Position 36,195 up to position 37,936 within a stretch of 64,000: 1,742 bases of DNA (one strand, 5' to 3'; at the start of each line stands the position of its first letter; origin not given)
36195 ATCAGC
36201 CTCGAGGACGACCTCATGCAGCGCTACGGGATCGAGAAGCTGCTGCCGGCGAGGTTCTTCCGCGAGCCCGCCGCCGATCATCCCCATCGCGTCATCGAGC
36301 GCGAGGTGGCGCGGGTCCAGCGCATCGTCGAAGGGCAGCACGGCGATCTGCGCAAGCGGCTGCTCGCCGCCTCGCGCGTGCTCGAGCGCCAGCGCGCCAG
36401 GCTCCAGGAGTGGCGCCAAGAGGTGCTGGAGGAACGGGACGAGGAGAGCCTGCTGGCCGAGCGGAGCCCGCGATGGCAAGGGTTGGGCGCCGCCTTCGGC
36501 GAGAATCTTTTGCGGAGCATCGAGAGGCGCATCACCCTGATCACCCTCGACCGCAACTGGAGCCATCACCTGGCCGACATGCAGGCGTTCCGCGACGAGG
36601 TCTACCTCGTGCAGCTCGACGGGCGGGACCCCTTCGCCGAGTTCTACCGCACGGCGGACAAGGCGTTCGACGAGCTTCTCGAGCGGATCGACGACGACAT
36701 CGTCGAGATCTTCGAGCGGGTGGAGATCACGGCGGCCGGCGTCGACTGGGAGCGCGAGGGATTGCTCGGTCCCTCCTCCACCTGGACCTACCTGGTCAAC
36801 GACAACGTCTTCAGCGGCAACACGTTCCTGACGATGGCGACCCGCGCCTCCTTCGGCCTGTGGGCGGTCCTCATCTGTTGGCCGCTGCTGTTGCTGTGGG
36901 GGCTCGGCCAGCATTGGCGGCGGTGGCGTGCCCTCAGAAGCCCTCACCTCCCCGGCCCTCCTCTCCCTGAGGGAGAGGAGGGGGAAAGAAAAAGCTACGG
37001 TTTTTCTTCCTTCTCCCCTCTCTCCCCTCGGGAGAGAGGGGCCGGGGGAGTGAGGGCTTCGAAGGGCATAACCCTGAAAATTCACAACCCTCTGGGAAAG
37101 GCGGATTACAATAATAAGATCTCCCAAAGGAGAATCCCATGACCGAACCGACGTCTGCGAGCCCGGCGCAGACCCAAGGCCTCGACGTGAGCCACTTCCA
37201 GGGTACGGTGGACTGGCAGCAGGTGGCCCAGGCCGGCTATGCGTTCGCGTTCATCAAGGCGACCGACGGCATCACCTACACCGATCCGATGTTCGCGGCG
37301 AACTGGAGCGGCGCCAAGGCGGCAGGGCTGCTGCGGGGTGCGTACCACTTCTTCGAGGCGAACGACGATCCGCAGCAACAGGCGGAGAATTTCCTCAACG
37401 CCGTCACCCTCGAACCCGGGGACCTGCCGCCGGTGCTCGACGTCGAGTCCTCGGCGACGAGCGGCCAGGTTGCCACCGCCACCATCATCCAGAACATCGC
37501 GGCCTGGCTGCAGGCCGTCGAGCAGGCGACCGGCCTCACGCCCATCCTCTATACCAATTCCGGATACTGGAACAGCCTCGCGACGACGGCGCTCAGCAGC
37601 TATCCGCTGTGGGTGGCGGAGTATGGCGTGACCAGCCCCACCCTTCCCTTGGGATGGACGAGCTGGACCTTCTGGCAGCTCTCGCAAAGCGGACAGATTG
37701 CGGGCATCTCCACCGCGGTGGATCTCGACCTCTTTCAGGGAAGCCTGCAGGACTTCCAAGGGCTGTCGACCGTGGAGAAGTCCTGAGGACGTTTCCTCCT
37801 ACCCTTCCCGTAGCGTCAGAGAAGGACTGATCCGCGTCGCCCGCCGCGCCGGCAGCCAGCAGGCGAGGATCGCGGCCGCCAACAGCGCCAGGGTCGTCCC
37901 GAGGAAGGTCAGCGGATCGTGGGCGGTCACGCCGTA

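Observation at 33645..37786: Operon: unknown 289-aa protein, divergent SecA paralog with a C-terminal TM segment, and a leaderless GH25 muramidase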

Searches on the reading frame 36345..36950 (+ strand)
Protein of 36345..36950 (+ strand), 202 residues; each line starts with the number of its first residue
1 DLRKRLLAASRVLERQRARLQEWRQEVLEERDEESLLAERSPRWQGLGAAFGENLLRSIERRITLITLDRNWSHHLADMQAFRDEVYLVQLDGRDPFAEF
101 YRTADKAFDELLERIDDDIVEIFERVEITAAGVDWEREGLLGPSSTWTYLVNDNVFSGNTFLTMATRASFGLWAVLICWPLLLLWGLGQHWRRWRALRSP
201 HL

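Call 48: search_solved_structures(query=window:36345-36950:+, max_evalue=0.01, show_alignments=2)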
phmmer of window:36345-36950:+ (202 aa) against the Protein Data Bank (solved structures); distinct sequences matched with E-value up to 0.01: 19.
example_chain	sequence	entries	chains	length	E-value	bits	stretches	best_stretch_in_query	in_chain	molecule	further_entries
4uaq_A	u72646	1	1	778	1.8e-17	66.7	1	10-164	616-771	Protein translocase subunit SecA 2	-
2ipc_A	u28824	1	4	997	2.1e-08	37.1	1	34-138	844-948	Preprotein translocase SecA subunit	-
2vda_A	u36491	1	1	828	4.9e-07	32.6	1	24-128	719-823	TRANSLOCASE SUBUNIT SECA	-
6gox_A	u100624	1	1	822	5.3e-07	32.5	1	24-128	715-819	Protein translocase subunit SecA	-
6s0k_h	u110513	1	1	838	5.6e-07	32.5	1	24-128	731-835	Protein translocase subunit SecA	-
2fsf_A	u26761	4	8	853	6.8e-07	32.2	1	24-129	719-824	Preprotein translocase secA subunit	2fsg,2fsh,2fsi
1nkt_A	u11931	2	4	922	2.4e-06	30.4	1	24-128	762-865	Preprotein translocase secA 1 subunit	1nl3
3din_A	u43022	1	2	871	2.4e-05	27.1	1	50-126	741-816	Protein translocase subunit secA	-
3jux_A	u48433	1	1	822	5e-05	26.1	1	50-125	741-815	Protein translocase subunit secA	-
4ys0_A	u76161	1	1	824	5.5e-05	26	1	50-124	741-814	Protein translocase subunit SecA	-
1m6n_A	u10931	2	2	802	0.00023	23.9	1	47-129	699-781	Preprotein translocase secA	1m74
3iqm_A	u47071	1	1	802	0.00023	23.9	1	47-129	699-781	Protein translocase subunit secA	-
3iqy_A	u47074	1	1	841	0.00024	23.9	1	47-129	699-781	Protein translocase subunit secA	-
1tf2_A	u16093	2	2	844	0.00024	23.9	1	47-129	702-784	Preprotein translocase secA subunit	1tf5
2ibm_A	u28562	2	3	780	0.00064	22.5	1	47-127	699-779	Preprotein translocase secA subunit | Protein translocase subunit SecA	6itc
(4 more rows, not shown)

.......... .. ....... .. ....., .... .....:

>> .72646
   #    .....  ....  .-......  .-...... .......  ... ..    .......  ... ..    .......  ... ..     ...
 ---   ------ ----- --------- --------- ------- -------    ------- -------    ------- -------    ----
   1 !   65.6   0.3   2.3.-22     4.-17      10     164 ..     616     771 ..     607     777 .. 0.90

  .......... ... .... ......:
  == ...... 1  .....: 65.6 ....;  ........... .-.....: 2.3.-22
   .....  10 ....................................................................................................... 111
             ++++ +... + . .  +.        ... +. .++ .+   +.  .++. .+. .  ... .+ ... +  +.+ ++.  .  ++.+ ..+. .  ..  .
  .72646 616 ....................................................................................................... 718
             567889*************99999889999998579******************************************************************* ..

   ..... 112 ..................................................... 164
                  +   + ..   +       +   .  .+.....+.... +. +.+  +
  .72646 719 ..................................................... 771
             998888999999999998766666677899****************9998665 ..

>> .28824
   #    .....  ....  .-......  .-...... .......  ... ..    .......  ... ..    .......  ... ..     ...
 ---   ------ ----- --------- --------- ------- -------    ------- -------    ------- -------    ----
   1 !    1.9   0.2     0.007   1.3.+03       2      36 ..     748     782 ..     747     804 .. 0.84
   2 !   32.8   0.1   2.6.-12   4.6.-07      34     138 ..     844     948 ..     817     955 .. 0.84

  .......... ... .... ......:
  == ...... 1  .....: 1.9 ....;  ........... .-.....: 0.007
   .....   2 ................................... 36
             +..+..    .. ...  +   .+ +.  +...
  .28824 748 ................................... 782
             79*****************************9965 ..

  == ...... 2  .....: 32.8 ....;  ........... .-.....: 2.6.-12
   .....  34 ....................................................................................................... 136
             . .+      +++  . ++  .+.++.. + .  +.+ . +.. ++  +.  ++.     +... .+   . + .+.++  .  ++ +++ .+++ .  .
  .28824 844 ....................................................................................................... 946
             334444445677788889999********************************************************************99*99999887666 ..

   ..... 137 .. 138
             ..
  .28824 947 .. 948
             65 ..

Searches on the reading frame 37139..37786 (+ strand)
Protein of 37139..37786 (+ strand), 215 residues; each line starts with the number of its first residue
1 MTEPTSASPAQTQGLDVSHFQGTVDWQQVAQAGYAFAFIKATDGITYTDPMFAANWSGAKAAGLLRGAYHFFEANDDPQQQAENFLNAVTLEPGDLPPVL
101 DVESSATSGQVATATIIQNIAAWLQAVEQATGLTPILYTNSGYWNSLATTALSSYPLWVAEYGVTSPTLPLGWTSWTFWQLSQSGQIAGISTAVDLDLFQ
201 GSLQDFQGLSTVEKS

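Call 3: search_protein_families(library=pfam, proteins=[window:37139-37786:+], max_evalue=0.01)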
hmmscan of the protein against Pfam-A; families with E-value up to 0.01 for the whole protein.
window:37139-37786:+ (215 aa): 1 family
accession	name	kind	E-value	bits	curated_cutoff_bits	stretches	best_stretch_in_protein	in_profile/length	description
PF01183.26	Glyco_hydro_25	-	3e-52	178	27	1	16-190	2-180/180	Glycosyl hydrolases family 25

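Call 11: search_protein_families(library=ncbifam, proteins=[window:37139-37786:+], max_evalue=0.01)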
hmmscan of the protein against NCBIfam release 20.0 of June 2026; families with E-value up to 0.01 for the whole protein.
window:37139-37786:+ (215 aa): 0 families

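Call 12: search_protein_families(library=phrogs, proteins=[window:37139-37786:+], max_evalue=0.01)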
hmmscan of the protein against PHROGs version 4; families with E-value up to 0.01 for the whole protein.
window:37139-37786:+ (215 aa): 6 families
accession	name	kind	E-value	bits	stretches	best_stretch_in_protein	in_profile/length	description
phrog_291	-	lysis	2.2e-49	169.5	1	10-204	111-310/509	endolysin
phrog_6219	-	lysis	2.6e-46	159.7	1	13-203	3-190/326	endolysin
phrog_6745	-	lysis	1.7e-35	123.7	1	11-183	3-183/396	endolysin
phrog_3084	-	lysis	8.8e-22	78.7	1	6-213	153-367/468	endolysin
phrog_23704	-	unknown function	8.9e-19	69.1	1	94-209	16-126/134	-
phrog_35916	-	unknown function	9.9e-08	32.4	1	15-209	7-216/488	-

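Call 58: find_homologous_proteins(query=window:37139-37783:+, max_evalue=1e-10)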
Query window:37139-37783:+ (215 aa): 7751 proteins with E <= 1e-10 among 8000 candidates; the best 120 are listed.
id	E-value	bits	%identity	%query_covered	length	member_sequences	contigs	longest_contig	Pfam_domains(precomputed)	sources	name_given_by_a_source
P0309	2.0e-136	471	100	100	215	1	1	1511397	PF01183.27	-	-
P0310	2.7e-119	415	90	98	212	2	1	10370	PF01183.27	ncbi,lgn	-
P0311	4.6e-116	404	86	98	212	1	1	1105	PF01183.27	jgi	jgi:lysozyme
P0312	4.2e-112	391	80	100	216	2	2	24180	PF01183.27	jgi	jgi:lysozyme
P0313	1.1e-110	386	81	98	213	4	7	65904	PF01183.27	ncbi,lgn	-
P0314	2.9e-109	382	81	97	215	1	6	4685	PF01183.27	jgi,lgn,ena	jgi:lysozyme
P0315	1.2e-108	380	80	98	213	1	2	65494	PF01183.27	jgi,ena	jgi:lysozyme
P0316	1.8e-108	379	80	96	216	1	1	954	PF01183.27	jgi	jgi:lysozyme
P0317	8.9e-108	377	79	97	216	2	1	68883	PF01183.27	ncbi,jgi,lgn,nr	ncbi:MAG TPA: glycoside hydrolase family 25 protein [Thermoanaerobaculia bacterium]|jgi:lysozyme|nr:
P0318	1.2e-107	376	78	100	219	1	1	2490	PF01183.27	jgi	jgi:lysozyme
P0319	1.3e-107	376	80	97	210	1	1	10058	PF01183.27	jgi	jgi:lysozyme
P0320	2.3e-107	376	81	97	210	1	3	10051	PF01183.27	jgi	jgi:lysozyme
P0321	3.3e-106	372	77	100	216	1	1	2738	PF01183.27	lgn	-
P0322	1.1e-105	370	77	98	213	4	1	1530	PF01183.27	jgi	-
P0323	1.5e-105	370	78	97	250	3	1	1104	PF01183.27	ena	-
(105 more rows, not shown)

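Call 59: search_dna_similar(query=window:37139-37783:+, collection=phages, mode=protein, max_rows=10)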
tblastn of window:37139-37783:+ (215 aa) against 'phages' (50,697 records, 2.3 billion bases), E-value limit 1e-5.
Records with a match: 287; places in all: 290; records where one place covers at least 80% of the query: 237.
Best place of each record, by identity: <60% 287.
By first word of the organism name: Mycobacterium 56; Arthrobacter 36; Bacteriophage 29; Bacillus 25; Clostridium 23; Lactobacillus 12; Gordonia 10; Propionibacterium 10; Curtobacterium 7; Enterococcus 7; and 32 more.
By host as written in the record: - 52; Mycobacterium smegmatis mc2 155 32; Arthrobacter sp. ATCC 21022 23; Bacillus subtilis 12; Arthrobacter globiformis B-2979 8; Gordonia terrae 3612 8; Propionibacterium freudenreichii TL110 6; Clostridium perfringens 4; and 90 more.
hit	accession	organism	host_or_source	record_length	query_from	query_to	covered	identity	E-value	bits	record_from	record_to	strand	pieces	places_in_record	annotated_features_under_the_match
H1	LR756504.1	uncultured phage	metagenomic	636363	14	202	88%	42.1%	5e-42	156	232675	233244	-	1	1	record has no annotation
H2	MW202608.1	Caudoviricetes sp.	Manatee Spring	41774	14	199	87%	41.4%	2e-34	134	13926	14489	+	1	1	plyB-like endolysin | hypothetical protein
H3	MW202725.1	Caudoviricetes sp.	Manatee Spring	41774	14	199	87%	41.4%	2e-34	134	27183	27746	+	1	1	plyB-like endolysin | hypothetical protein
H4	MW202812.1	Caudoviricetes sp.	Manatee Spring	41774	14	199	87%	41.4%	2e-34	134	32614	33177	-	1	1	plyB-like endolysin | hypothetical protein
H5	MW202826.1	Caudoviricetes sp.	Manatee Spring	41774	14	199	87%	41.4%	2e-34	134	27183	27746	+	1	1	plyB-like endolysin | hypothetical protein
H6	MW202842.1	Caudoviricetes sp.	Manatee Spring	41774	14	199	87%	41.4%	2e-34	134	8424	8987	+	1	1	plyB-like endolysin | hypothetical protein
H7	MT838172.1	Bacteriophage sp.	human fecal samples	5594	11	210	93%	37.9%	1e-41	155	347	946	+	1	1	record has no annotation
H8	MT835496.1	Bacteriophage sp.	human fecal samples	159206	14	211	92%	37.3%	1e-26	112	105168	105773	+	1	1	record has no annotation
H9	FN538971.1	Paenibacillus phage phiBP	Paenibacillus polymyxa CCM 7400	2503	13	207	91%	37.4%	3e-37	142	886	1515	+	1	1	putative glycoside hydrolase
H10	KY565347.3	Geobacillus phage TP-84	Geobacillus stearothermophilus 2184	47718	6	199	90%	37.2%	3e-39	148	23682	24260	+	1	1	endolysin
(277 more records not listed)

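Call 63: find_encoding_contigs(protein=P0317, flank=9000, max_places=2)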
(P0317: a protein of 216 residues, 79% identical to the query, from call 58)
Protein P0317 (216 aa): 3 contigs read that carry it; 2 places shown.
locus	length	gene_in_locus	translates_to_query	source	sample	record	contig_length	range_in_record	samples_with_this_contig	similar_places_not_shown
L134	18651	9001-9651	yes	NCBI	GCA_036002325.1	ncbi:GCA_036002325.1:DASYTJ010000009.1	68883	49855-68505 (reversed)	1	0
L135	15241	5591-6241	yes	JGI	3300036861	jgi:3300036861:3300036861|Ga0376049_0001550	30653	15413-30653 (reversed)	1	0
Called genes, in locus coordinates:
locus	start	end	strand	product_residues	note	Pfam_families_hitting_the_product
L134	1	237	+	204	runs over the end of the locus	?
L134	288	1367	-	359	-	PF00561:Abhydrolase_1 (faint), PF12697:Abhydrolase_6, PF12146:Hydrolase_4 (weak)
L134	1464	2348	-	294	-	-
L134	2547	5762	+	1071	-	PF08487:VIT, PF13432:TPR_16 (faint), PF14559:TPR_19 (faint)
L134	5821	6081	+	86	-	-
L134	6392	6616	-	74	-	PF14384:BrnA_antitoxin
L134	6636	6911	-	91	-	PF04365:BrnT_toxin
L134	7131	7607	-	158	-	PF05163:DinB, PF12867:DinB_2 (weak)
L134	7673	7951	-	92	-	-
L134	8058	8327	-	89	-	PF06769:YoeB_toxin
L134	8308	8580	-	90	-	PF02604:PhdYeFM_antitox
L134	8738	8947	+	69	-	-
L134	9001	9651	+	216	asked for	PF01183:Glyco_hydro_25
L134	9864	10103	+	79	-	-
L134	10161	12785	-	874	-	PF12704:MacB_PCD, PF02687:FtsX, PF12704:MacB_PCD, PF02687:FtsX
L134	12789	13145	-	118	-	PF03551:PadR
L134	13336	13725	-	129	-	PF11236:DUF3037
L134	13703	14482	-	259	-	PF20613:HipA_2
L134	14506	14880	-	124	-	PF18480:DUF5615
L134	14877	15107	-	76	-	PF04255:DUF433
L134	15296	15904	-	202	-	PF23564:EF-hand_FSTL1 (faint), PF10591:SPARC_Ca_bdg (faint), PF00036:EF-hand_1 (faint), PF13405:EF-hand_6 (faint), PF13499:EF-hand_7 (faint), PF13202:EF-hand_5 (faint), PF13833:EF-hand_8 (faint)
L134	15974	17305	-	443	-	-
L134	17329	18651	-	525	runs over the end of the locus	-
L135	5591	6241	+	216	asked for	PF01183:Glyco_hydro_25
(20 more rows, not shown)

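Call 64: find_encoding_contigs(protein=P0315, flank=9000, max_places=2)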
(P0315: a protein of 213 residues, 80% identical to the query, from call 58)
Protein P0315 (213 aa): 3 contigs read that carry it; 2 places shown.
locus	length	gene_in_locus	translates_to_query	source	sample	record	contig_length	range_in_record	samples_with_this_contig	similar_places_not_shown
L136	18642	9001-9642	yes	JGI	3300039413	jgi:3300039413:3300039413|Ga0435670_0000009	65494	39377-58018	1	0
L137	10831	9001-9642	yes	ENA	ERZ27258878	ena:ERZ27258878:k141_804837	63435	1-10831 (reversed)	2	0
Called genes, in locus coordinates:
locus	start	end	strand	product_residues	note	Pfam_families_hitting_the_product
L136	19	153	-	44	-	-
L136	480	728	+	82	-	-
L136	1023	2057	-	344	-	PF13592:HTH_33, PF13358:DDE_3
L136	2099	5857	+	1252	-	-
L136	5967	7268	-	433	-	PF12704:MacB_PCD, PF02687:FtsX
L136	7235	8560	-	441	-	-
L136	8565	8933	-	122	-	PF03551:PadR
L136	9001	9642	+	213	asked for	PF01183:Glyco_hydro_25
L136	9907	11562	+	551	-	PF13583:Reprolysin_4, PF13688:Reprolysin_5, PF01421:Reprolysin, PF13574:Reprolysin_2, PF13582:Reprolysin_3, PF13313:DUF4082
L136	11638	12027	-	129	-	PF11236:DUF3037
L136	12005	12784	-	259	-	PF20613:HipA_2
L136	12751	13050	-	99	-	PF18480:DUF5615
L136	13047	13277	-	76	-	PF04255:DUF433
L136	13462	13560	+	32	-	-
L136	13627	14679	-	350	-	PF08310:LGFP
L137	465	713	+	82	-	-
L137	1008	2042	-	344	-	PF13592:HTH_33, PF13358:DDE_3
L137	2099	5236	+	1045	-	PF08487:VIT, PF14559:TPR_19 (faint), PF13432:TPR_16 (weak)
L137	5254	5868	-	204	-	PF10591:SPARC_Ca_bdg (faint), PF23564:EF-hand_FSTL1 (faint), PF00036:EF-hand_1 (faint), PF13202:EF-hand_5 (faint), PF13405:EF-hand_6 (faint), PF13499:EF-hand_7 (faint), PF13833:EF-hand_8 (faint)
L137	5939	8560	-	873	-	PF12704:MacB_PCD, PF02687:FtsX, PF12704:MacB_PCD, PF02687:FtsX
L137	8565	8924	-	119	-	PF03551:PadR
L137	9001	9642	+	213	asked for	PF01183:Glyco_hydro_25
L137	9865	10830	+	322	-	?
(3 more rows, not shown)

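Call 89: search_protein_families(library=padloc, proteins=[window:37139-37786:+], max_evalue=0.001)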
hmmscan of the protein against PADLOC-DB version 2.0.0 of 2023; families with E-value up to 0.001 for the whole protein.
window:37139-37786:+ (215 aa): 0 families
